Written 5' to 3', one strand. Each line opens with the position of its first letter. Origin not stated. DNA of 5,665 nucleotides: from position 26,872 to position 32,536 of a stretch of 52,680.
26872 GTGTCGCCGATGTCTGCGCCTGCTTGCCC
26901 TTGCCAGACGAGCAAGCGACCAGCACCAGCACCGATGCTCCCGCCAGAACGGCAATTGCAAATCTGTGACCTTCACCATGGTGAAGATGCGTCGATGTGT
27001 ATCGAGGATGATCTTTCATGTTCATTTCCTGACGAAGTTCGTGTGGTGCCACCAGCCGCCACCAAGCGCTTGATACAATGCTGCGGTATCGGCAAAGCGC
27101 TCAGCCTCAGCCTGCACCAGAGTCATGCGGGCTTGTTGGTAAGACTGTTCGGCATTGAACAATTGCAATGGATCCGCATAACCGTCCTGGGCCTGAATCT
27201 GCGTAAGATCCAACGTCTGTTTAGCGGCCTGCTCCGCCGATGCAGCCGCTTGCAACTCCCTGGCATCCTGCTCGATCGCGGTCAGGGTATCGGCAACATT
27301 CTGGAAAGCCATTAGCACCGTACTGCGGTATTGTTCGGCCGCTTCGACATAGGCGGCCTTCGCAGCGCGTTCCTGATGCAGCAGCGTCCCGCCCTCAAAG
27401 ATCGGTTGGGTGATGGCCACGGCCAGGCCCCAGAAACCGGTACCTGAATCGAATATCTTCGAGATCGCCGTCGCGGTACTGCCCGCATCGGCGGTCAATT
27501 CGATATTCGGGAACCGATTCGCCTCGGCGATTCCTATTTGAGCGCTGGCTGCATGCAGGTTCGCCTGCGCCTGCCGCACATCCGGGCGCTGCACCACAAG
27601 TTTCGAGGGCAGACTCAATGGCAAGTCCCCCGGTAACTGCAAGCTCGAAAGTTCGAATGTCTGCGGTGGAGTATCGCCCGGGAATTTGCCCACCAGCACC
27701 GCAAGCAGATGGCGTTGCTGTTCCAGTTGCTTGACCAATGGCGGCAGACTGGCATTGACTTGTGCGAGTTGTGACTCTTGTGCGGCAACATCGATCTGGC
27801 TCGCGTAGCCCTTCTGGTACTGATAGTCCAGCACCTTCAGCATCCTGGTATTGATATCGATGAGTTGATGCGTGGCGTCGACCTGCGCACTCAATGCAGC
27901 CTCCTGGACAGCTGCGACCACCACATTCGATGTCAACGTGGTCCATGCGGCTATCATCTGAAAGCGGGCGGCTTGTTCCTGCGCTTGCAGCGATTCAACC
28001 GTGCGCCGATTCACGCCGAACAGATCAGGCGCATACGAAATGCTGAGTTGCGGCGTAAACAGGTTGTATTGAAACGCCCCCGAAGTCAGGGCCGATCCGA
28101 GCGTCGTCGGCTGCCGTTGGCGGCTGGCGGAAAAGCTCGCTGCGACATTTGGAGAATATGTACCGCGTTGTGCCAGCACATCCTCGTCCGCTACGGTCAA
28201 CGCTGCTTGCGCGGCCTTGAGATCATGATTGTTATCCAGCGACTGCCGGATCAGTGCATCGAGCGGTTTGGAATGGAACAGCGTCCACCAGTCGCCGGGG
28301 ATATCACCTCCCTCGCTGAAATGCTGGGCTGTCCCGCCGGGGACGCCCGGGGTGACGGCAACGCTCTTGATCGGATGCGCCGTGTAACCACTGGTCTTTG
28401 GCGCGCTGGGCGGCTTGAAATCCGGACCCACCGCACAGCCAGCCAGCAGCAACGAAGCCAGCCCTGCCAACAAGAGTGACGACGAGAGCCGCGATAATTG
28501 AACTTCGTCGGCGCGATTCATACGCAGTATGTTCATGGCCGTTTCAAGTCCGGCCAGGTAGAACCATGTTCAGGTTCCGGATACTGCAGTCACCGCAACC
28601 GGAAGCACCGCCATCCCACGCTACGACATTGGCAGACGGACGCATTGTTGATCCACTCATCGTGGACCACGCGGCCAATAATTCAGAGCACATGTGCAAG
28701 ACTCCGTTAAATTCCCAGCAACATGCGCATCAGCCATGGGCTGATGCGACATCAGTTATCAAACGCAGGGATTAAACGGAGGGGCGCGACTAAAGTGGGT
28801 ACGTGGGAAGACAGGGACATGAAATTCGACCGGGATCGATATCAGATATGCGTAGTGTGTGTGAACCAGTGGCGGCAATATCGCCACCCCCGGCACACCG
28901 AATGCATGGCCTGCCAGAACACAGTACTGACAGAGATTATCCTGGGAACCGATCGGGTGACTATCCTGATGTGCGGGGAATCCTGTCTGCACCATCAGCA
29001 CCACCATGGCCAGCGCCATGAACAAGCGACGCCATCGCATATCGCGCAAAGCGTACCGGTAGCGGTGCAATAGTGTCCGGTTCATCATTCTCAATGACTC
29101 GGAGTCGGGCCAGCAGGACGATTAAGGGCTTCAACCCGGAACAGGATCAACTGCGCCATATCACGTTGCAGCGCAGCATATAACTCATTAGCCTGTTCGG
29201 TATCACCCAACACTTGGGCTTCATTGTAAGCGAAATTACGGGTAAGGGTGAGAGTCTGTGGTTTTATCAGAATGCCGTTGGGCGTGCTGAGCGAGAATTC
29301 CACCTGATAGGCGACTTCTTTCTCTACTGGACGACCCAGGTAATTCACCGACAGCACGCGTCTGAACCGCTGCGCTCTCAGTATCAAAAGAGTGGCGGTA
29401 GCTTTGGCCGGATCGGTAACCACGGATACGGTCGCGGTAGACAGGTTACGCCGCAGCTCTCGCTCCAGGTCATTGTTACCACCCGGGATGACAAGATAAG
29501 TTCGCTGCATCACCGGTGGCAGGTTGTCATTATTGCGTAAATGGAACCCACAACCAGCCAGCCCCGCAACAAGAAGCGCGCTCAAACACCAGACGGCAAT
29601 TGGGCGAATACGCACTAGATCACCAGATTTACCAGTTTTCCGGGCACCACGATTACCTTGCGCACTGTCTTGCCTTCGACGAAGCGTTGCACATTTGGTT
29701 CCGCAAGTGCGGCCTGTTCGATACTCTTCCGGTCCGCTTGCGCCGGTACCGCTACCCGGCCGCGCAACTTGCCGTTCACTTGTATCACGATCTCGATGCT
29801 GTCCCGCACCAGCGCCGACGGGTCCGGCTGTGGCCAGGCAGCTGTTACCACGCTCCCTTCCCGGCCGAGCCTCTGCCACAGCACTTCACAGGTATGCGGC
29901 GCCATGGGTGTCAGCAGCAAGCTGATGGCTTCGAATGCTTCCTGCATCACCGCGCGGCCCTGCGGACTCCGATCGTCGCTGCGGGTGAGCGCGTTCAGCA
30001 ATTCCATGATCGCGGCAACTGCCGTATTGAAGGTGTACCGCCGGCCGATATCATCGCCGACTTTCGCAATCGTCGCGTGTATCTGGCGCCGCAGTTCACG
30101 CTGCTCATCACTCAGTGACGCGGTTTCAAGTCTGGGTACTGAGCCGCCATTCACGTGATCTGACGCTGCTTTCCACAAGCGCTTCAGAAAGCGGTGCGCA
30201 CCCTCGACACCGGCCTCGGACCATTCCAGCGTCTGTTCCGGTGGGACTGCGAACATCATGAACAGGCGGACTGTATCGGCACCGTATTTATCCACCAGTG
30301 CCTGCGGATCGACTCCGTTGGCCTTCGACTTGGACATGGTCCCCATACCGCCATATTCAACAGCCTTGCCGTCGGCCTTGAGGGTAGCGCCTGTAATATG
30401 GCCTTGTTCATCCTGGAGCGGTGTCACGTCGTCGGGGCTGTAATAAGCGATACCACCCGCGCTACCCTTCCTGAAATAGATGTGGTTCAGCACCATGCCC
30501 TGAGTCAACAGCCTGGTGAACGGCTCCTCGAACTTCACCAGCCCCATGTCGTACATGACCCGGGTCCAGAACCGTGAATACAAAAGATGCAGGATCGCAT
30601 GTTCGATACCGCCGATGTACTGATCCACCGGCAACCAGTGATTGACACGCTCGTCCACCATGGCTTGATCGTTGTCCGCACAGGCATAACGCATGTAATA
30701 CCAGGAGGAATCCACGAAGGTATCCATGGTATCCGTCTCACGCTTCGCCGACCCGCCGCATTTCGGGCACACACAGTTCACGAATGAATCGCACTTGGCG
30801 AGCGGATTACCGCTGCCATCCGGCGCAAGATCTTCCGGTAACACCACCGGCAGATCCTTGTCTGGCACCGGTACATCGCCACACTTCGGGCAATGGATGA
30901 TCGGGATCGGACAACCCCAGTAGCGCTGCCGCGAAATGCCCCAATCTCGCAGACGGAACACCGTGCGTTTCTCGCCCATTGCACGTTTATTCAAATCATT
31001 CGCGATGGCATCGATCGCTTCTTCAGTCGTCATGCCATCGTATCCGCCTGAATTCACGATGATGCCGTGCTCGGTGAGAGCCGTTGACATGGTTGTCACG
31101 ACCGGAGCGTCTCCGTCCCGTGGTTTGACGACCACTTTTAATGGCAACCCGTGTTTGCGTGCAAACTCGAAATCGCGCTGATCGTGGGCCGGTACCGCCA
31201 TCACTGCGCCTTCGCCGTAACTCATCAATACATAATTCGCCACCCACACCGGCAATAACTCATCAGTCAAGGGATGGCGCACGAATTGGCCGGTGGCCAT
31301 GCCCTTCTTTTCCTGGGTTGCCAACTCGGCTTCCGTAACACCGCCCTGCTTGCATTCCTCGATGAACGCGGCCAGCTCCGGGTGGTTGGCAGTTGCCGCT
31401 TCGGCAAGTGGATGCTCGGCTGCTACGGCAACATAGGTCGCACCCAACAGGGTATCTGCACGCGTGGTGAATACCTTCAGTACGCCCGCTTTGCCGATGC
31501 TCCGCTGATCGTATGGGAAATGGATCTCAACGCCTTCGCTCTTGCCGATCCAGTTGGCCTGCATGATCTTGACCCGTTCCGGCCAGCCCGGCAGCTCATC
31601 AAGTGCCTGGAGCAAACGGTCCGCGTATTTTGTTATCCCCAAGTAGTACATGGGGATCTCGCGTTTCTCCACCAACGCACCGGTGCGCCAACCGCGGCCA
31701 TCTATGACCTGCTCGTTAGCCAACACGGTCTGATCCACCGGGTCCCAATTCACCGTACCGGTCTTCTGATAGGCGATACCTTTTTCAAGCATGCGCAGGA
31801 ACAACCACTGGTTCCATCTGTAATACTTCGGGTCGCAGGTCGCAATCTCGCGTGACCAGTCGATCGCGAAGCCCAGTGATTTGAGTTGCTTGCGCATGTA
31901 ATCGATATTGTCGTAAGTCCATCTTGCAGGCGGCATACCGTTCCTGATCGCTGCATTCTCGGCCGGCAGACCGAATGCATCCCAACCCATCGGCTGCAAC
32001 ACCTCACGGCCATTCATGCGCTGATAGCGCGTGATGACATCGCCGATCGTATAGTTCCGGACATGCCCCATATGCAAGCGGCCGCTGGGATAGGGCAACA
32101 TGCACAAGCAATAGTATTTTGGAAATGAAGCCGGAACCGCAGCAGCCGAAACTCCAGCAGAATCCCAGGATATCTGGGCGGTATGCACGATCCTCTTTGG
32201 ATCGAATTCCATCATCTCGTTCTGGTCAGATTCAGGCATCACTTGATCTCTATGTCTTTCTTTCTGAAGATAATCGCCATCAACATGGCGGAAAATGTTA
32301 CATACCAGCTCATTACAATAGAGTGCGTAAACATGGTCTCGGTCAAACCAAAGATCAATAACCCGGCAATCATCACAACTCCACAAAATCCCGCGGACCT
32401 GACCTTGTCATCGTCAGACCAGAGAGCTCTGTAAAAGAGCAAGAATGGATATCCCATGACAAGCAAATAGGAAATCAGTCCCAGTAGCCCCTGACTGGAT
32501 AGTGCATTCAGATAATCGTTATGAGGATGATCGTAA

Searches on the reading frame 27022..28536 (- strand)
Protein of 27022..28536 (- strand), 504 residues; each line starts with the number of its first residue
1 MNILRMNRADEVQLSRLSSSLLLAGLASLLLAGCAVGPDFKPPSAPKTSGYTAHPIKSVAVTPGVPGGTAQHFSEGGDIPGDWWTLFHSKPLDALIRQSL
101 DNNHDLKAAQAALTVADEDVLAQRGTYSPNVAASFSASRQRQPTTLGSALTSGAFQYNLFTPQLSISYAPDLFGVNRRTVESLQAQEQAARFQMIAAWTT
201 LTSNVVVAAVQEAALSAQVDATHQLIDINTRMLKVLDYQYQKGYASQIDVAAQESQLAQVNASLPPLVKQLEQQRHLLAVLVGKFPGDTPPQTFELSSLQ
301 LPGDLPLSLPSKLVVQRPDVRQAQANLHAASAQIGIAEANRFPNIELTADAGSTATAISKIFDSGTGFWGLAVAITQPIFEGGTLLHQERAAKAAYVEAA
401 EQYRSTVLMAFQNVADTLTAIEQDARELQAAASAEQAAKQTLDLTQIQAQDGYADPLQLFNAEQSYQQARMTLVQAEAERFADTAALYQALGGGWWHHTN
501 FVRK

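Call 35: search_protein_families(library=pfam, proteins=[window:27022-28536:-], max_evalue=0.00001)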
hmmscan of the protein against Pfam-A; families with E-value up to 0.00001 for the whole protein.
window:27022-28536:- (504 aa): 1 family
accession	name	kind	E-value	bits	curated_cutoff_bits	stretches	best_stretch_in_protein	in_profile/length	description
PF02321.23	OEP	-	2.2e-41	142.1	22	2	314-492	9-187/187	Outer membrane efflux protein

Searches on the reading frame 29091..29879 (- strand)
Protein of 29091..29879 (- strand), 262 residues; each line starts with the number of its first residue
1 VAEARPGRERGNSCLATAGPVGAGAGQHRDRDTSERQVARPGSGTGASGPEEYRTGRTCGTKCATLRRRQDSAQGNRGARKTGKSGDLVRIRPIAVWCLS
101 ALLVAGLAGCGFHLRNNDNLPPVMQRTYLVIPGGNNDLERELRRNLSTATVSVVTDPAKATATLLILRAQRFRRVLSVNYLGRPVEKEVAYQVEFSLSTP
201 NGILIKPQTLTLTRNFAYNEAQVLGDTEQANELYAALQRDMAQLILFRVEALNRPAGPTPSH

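Call 35: search_protein_families(library=pfam, proteins=[window:29091-29879:-], max_evalue=0.00001)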
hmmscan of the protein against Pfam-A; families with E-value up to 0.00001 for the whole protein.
window:29091-29879:- (262 aa): 1 family
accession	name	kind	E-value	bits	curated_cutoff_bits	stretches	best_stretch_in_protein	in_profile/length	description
PF04390.17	LptE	-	2.2e-12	48.1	23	1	132-248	9-117/118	Lipopolysaccharide-assembly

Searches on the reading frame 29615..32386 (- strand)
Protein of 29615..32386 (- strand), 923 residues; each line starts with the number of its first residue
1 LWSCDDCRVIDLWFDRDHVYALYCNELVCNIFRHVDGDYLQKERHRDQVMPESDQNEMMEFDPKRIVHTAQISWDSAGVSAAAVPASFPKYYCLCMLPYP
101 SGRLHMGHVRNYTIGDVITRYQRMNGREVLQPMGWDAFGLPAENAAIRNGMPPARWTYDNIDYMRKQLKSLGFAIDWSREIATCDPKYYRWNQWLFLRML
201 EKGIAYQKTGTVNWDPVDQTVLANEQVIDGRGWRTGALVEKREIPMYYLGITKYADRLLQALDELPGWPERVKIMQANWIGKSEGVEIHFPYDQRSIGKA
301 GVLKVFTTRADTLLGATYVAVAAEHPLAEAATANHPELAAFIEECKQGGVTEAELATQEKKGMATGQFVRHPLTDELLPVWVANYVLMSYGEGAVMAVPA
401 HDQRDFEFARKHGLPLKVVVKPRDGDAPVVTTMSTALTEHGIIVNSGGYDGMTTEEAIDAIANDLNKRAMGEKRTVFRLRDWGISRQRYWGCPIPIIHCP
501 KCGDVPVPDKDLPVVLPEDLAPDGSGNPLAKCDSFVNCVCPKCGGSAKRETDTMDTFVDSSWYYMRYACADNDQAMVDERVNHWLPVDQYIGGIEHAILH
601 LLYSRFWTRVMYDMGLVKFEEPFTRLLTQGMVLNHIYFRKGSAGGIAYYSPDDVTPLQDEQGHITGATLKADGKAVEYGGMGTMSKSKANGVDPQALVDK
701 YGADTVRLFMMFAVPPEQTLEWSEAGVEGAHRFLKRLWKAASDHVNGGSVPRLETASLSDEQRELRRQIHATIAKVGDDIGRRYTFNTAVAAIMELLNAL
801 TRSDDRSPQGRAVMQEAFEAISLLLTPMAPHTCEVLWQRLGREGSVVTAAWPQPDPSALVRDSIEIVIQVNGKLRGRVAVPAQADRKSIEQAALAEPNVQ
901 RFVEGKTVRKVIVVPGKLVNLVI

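Call 9: search_protein_families(library=pfam, proteins=[window:29615-32386:-], max_evalue=0.001)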
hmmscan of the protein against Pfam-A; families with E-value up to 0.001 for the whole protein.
window:29615-32386:- (923 aa): 4 families
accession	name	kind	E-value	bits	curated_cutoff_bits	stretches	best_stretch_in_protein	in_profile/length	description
PF13603.12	tRNA-synt_1_2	-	2e-71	239.8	25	1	278-465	2-184/185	Leucyl-tRNA synthetase, editing domain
PF00133.28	tRNA-synt_1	-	2.1e-43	149.1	22.7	3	91-280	25-225/414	tRNA synthetases class I (I, L, M and V)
PF09334.17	tRNA-synt_1g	-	1.3e-25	90.4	20.1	1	93-227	3-135/391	tRNA synthetases class I (M)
PF08264.19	Anticodon_1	-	1.1e-21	77.6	25.1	1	763-885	2-143/148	Anticodon-binding domain of tRNA ligase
